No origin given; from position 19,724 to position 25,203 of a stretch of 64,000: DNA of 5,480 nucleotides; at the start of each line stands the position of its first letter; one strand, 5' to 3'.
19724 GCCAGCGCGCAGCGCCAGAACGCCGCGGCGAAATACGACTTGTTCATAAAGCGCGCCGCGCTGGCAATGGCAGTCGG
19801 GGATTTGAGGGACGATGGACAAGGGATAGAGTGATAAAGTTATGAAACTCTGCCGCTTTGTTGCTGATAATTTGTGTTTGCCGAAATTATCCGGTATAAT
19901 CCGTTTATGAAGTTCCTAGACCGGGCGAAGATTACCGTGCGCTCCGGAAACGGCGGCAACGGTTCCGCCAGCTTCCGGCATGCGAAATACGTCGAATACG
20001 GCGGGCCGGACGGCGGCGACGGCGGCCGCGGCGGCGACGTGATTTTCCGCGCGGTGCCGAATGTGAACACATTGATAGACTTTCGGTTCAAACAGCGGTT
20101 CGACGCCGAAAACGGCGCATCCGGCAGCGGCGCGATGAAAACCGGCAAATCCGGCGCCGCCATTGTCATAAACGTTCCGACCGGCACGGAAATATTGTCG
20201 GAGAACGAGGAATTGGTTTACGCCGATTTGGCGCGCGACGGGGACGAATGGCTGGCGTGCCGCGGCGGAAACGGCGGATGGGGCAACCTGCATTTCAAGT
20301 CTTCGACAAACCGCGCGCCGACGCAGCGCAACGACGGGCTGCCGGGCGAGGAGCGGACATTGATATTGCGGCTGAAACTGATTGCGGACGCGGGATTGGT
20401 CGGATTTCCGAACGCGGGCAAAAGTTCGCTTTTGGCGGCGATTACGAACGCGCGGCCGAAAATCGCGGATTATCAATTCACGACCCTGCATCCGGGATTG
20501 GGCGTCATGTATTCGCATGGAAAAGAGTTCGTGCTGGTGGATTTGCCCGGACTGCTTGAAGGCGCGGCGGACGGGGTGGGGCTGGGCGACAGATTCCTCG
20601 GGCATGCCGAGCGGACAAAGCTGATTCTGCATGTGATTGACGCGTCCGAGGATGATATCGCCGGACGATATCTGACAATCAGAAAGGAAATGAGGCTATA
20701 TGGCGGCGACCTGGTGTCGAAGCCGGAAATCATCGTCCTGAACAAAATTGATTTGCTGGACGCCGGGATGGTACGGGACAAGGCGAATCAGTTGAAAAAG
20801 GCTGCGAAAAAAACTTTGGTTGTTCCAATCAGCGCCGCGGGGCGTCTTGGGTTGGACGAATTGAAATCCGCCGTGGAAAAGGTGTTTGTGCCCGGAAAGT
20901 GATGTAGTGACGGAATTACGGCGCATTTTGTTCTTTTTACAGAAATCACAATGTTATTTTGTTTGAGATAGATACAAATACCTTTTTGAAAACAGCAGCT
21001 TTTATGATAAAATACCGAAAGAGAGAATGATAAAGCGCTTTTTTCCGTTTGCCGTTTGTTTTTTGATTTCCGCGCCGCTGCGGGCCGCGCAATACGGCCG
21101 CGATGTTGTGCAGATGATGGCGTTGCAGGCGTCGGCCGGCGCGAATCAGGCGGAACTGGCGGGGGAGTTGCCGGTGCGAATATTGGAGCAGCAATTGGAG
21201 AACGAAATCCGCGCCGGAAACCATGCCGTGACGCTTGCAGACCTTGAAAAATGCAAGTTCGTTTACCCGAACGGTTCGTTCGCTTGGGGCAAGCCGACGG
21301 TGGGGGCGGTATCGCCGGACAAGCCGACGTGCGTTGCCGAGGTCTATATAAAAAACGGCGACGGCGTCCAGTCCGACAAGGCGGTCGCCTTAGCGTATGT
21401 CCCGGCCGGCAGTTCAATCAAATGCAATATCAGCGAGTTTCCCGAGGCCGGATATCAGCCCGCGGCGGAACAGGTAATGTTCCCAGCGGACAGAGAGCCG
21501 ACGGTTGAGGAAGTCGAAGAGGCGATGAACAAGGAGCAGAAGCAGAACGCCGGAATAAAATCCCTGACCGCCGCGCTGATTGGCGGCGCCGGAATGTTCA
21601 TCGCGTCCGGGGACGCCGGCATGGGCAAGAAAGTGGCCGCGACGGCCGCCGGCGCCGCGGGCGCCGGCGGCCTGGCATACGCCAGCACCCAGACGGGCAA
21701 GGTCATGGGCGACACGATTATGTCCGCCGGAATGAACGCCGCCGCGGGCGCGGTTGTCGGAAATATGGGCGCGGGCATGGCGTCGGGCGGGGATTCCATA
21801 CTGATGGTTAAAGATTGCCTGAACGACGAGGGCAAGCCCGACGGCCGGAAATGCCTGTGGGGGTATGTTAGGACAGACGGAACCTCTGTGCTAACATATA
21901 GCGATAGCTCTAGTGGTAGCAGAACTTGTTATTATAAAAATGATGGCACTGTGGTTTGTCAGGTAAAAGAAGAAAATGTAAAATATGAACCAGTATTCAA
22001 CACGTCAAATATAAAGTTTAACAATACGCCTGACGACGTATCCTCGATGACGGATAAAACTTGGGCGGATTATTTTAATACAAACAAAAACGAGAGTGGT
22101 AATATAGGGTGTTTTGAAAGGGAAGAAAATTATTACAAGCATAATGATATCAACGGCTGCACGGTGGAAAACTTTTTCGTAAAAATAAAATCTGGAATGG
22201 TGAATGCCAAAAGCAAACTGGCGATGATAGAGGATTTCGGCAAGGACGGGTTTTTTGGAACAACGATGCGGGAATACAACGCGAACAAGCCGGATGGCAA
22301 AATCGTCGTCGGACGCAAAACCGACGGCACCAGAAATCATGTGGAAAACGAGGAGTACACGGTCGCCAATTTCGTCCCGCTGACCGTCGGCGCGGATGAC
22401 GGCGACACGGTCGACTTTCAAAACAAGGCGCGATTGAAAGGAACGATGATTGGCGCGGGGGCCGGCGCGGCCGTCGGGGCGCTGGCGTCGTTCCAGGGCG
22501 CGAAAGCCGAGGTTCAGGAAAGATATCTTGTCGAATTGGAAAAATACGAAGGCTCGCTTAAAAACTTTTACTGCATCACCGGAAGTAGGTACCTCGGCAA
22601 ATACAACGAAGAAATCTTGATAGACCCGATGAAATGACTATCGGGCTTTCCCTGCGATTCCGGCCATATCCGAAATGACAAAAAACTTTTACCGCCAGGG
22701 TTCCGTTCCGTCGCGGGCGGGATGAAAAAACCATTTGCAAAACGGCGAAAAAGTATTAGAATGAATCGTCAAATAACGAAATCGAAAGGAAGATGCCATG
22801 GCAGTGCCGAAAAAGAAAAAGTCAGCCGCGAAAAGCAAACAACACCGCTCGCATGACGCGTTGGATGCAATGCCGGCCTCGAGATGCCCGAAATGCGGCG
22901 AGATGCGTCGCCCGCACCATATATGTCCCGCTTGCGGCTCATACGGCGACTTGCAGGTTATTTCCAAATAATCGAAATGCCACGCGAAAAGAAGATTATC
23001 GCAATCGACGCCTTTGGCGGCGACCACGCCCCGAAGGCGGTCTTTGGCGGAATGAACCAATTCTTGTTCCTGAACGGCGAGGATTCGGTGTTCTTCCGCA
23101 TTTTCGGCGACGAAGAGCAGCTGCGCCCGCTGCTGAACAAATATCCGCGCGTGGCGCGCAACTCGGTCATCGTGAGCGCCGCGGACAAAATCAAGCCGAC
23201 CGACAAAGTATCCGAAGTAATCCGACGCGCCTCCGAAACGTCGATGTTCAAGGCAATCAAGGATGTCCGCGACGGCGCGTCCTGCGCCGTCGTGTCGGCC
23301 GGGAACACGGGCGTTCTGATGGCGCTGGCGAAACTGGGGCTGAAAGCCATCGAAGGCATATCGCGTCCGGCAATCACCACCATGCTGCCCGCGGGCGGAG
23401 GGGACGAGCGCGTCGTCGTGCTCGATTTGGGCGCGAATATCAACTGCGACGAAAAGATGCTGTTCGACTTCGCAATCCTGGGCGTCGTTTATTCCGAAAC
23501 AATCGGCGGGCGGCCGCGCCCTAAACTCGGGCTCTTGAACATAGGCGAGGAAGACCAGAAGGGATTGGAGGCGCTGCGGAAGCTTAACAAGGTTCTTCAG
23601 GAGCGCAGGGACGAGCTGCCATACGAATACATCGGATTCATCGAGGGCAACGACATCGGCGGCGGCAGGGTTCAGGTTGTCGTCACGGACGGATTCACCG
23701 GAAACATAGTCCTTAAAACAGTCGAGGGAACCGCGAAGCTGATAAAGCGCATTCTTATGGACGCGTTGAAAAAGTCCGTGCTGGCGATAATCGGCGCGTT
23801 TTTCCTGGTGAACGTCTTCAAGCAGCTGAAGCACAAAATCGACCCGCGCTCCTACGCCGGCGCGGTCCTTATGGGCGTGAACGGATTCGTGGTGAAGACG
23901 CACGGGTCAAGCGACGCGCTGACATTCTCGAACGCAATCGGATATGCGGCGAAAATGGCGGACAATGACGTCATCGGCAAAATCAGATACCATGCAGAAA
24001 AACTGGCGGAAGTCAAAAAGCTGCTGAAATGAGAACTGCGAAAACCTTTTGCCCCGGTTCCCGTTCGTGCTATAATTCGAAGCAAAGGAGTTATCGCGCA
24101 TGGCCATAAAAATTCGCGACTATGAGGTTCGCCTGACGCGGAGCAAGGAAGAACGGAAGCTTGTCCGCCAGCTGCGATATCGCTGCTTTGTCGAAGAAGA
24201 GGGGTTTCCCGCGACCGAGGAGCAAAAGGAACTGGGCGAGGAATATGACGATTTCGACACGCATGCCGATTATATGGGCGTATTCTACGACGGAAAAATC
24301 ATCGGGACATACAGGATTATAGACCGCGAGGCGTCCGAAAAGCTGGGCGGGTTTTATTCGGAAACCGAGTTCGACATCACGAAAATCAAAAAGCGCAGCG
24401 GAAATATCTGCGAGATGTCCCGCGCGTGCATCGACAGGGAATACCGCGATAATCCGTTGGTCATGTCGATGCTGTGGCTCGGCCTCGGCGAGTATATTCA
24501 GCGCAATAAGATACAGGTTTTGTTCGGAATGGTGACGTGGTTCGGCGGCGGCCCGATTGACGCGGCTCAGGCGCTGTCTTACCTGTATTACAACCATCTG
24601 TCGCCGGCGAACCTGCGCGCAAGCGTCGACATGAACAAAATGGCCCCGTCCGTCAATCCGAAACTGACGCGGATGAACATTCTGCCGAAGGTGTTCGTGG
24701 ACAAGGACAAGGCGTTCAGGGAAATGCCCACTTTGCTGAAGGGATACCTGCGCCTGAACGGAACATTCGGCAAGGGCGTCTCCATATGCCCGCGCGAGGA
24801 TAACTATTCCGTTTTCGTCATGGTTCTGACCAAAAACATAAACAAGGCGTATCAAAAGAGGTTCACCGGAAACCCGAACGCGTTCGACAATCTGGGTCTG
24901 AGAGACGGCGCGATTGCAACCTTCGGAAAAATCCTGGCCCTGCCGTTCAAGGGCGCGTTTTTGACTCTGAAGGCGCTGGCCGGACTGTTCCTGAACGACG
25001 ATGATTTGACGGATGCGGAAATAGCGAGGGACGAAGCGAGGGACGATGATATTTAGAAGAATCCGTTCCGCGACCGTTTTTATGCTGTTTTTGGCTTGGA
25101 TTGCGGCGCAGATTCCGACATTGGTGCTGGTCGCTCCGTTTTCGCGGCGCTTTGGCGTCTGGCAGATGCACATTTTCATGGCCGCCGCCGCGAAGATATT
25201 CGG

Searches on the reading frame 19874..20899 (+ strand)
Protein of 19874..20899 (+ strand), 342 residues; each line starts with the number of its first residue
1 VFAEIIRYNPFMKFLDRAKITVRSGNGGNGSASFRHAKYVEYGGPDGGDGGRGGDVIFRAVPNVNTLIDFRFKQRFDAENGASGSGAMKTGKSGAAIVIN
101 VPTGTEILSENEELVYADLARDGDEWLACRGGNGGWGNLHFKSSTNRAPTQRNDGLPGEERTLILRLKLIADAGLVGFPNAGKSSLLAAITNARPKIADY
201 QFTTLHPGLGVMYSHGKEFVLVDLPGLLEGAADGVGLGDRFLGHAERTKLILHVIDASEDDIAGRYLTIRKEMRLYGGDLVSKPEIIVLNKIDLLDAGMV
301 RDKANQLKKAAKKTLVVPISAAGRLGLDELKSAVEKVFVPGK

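Call 14: search_protein_families(library=pfam, proteins=[window:19874-20899:+], max_evalue=0.001)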
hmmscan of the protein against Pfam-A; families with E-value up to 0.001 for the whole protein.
window:19874-20899:+ (342 aa): 6 families
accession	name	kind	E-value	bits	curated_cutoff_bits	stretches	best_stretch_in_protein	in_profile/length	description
PF01018.28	GTP1_OBG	-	1.1e-56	191.2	27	1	16-169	2-155/155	GTP1/OBG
PF01926.29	MMR_HSR1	-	2.3e-25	89.3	21.9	1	173-291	2-113/113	50S ribosome-binding GTPase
PF02421.24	FeoB_N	-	4.1e-14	52.8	27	1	174-333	4-155/156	Ferrous iron transport protein B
PF16897.10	MMR_HSR1_Xtn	-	0.00011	22.6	35.2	1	283-334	56-100/106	C-terminal region of MMR_HSR1 domain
PF00350.29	Dynamin_N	-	0.00057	20.4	27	0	213-274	97-155/168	Dynamin family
PF02492.25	cobW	-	0.00058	19.9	20.7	0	242-310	109-171/180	CobW/HypB/UreG, nucleotide-binding domain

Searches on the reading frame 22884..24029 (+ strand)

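Call 7: search_protein_families(library=pfam, proteins=[window:22884-24029:+], max_evalue=0.01)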
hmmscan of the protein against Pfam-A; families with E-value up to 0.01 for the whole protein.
window:22884-24029:+ (382 aa): 1 family
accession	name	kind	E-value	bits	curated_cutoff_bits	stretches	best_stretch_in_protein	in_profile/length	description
PF02504.20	FA_synthesis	-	5.8e-97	325.1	29.1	1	39-364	3-322/324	Fatty acid synthesis protein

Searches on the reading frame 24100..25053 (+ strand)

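Call 7: search_protein_families(library=pfam, proteins=[window:24100-25053:+], max_evalue=0.01)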
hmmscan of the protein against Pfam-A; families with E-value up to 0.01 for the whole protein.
window:24100-25053:+ (318 aa): 3 families
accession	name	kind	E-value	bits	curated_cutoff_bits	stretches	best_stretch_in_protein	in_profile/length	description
PF13444.12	Acetyltransf_5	-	4.5e-24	85.5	22.4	1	25-125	1-101/102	Acetyltransferase (GNAT) domain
PF21926.2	FeeM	-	4.5e-09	36.7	27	1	23-139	3-116/158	N-acyl amino acid synthase FeeM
PF00765.23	Autoind_synth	-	4.8e-06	26.7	24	1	45-132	33-126/183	Autoinducer synthase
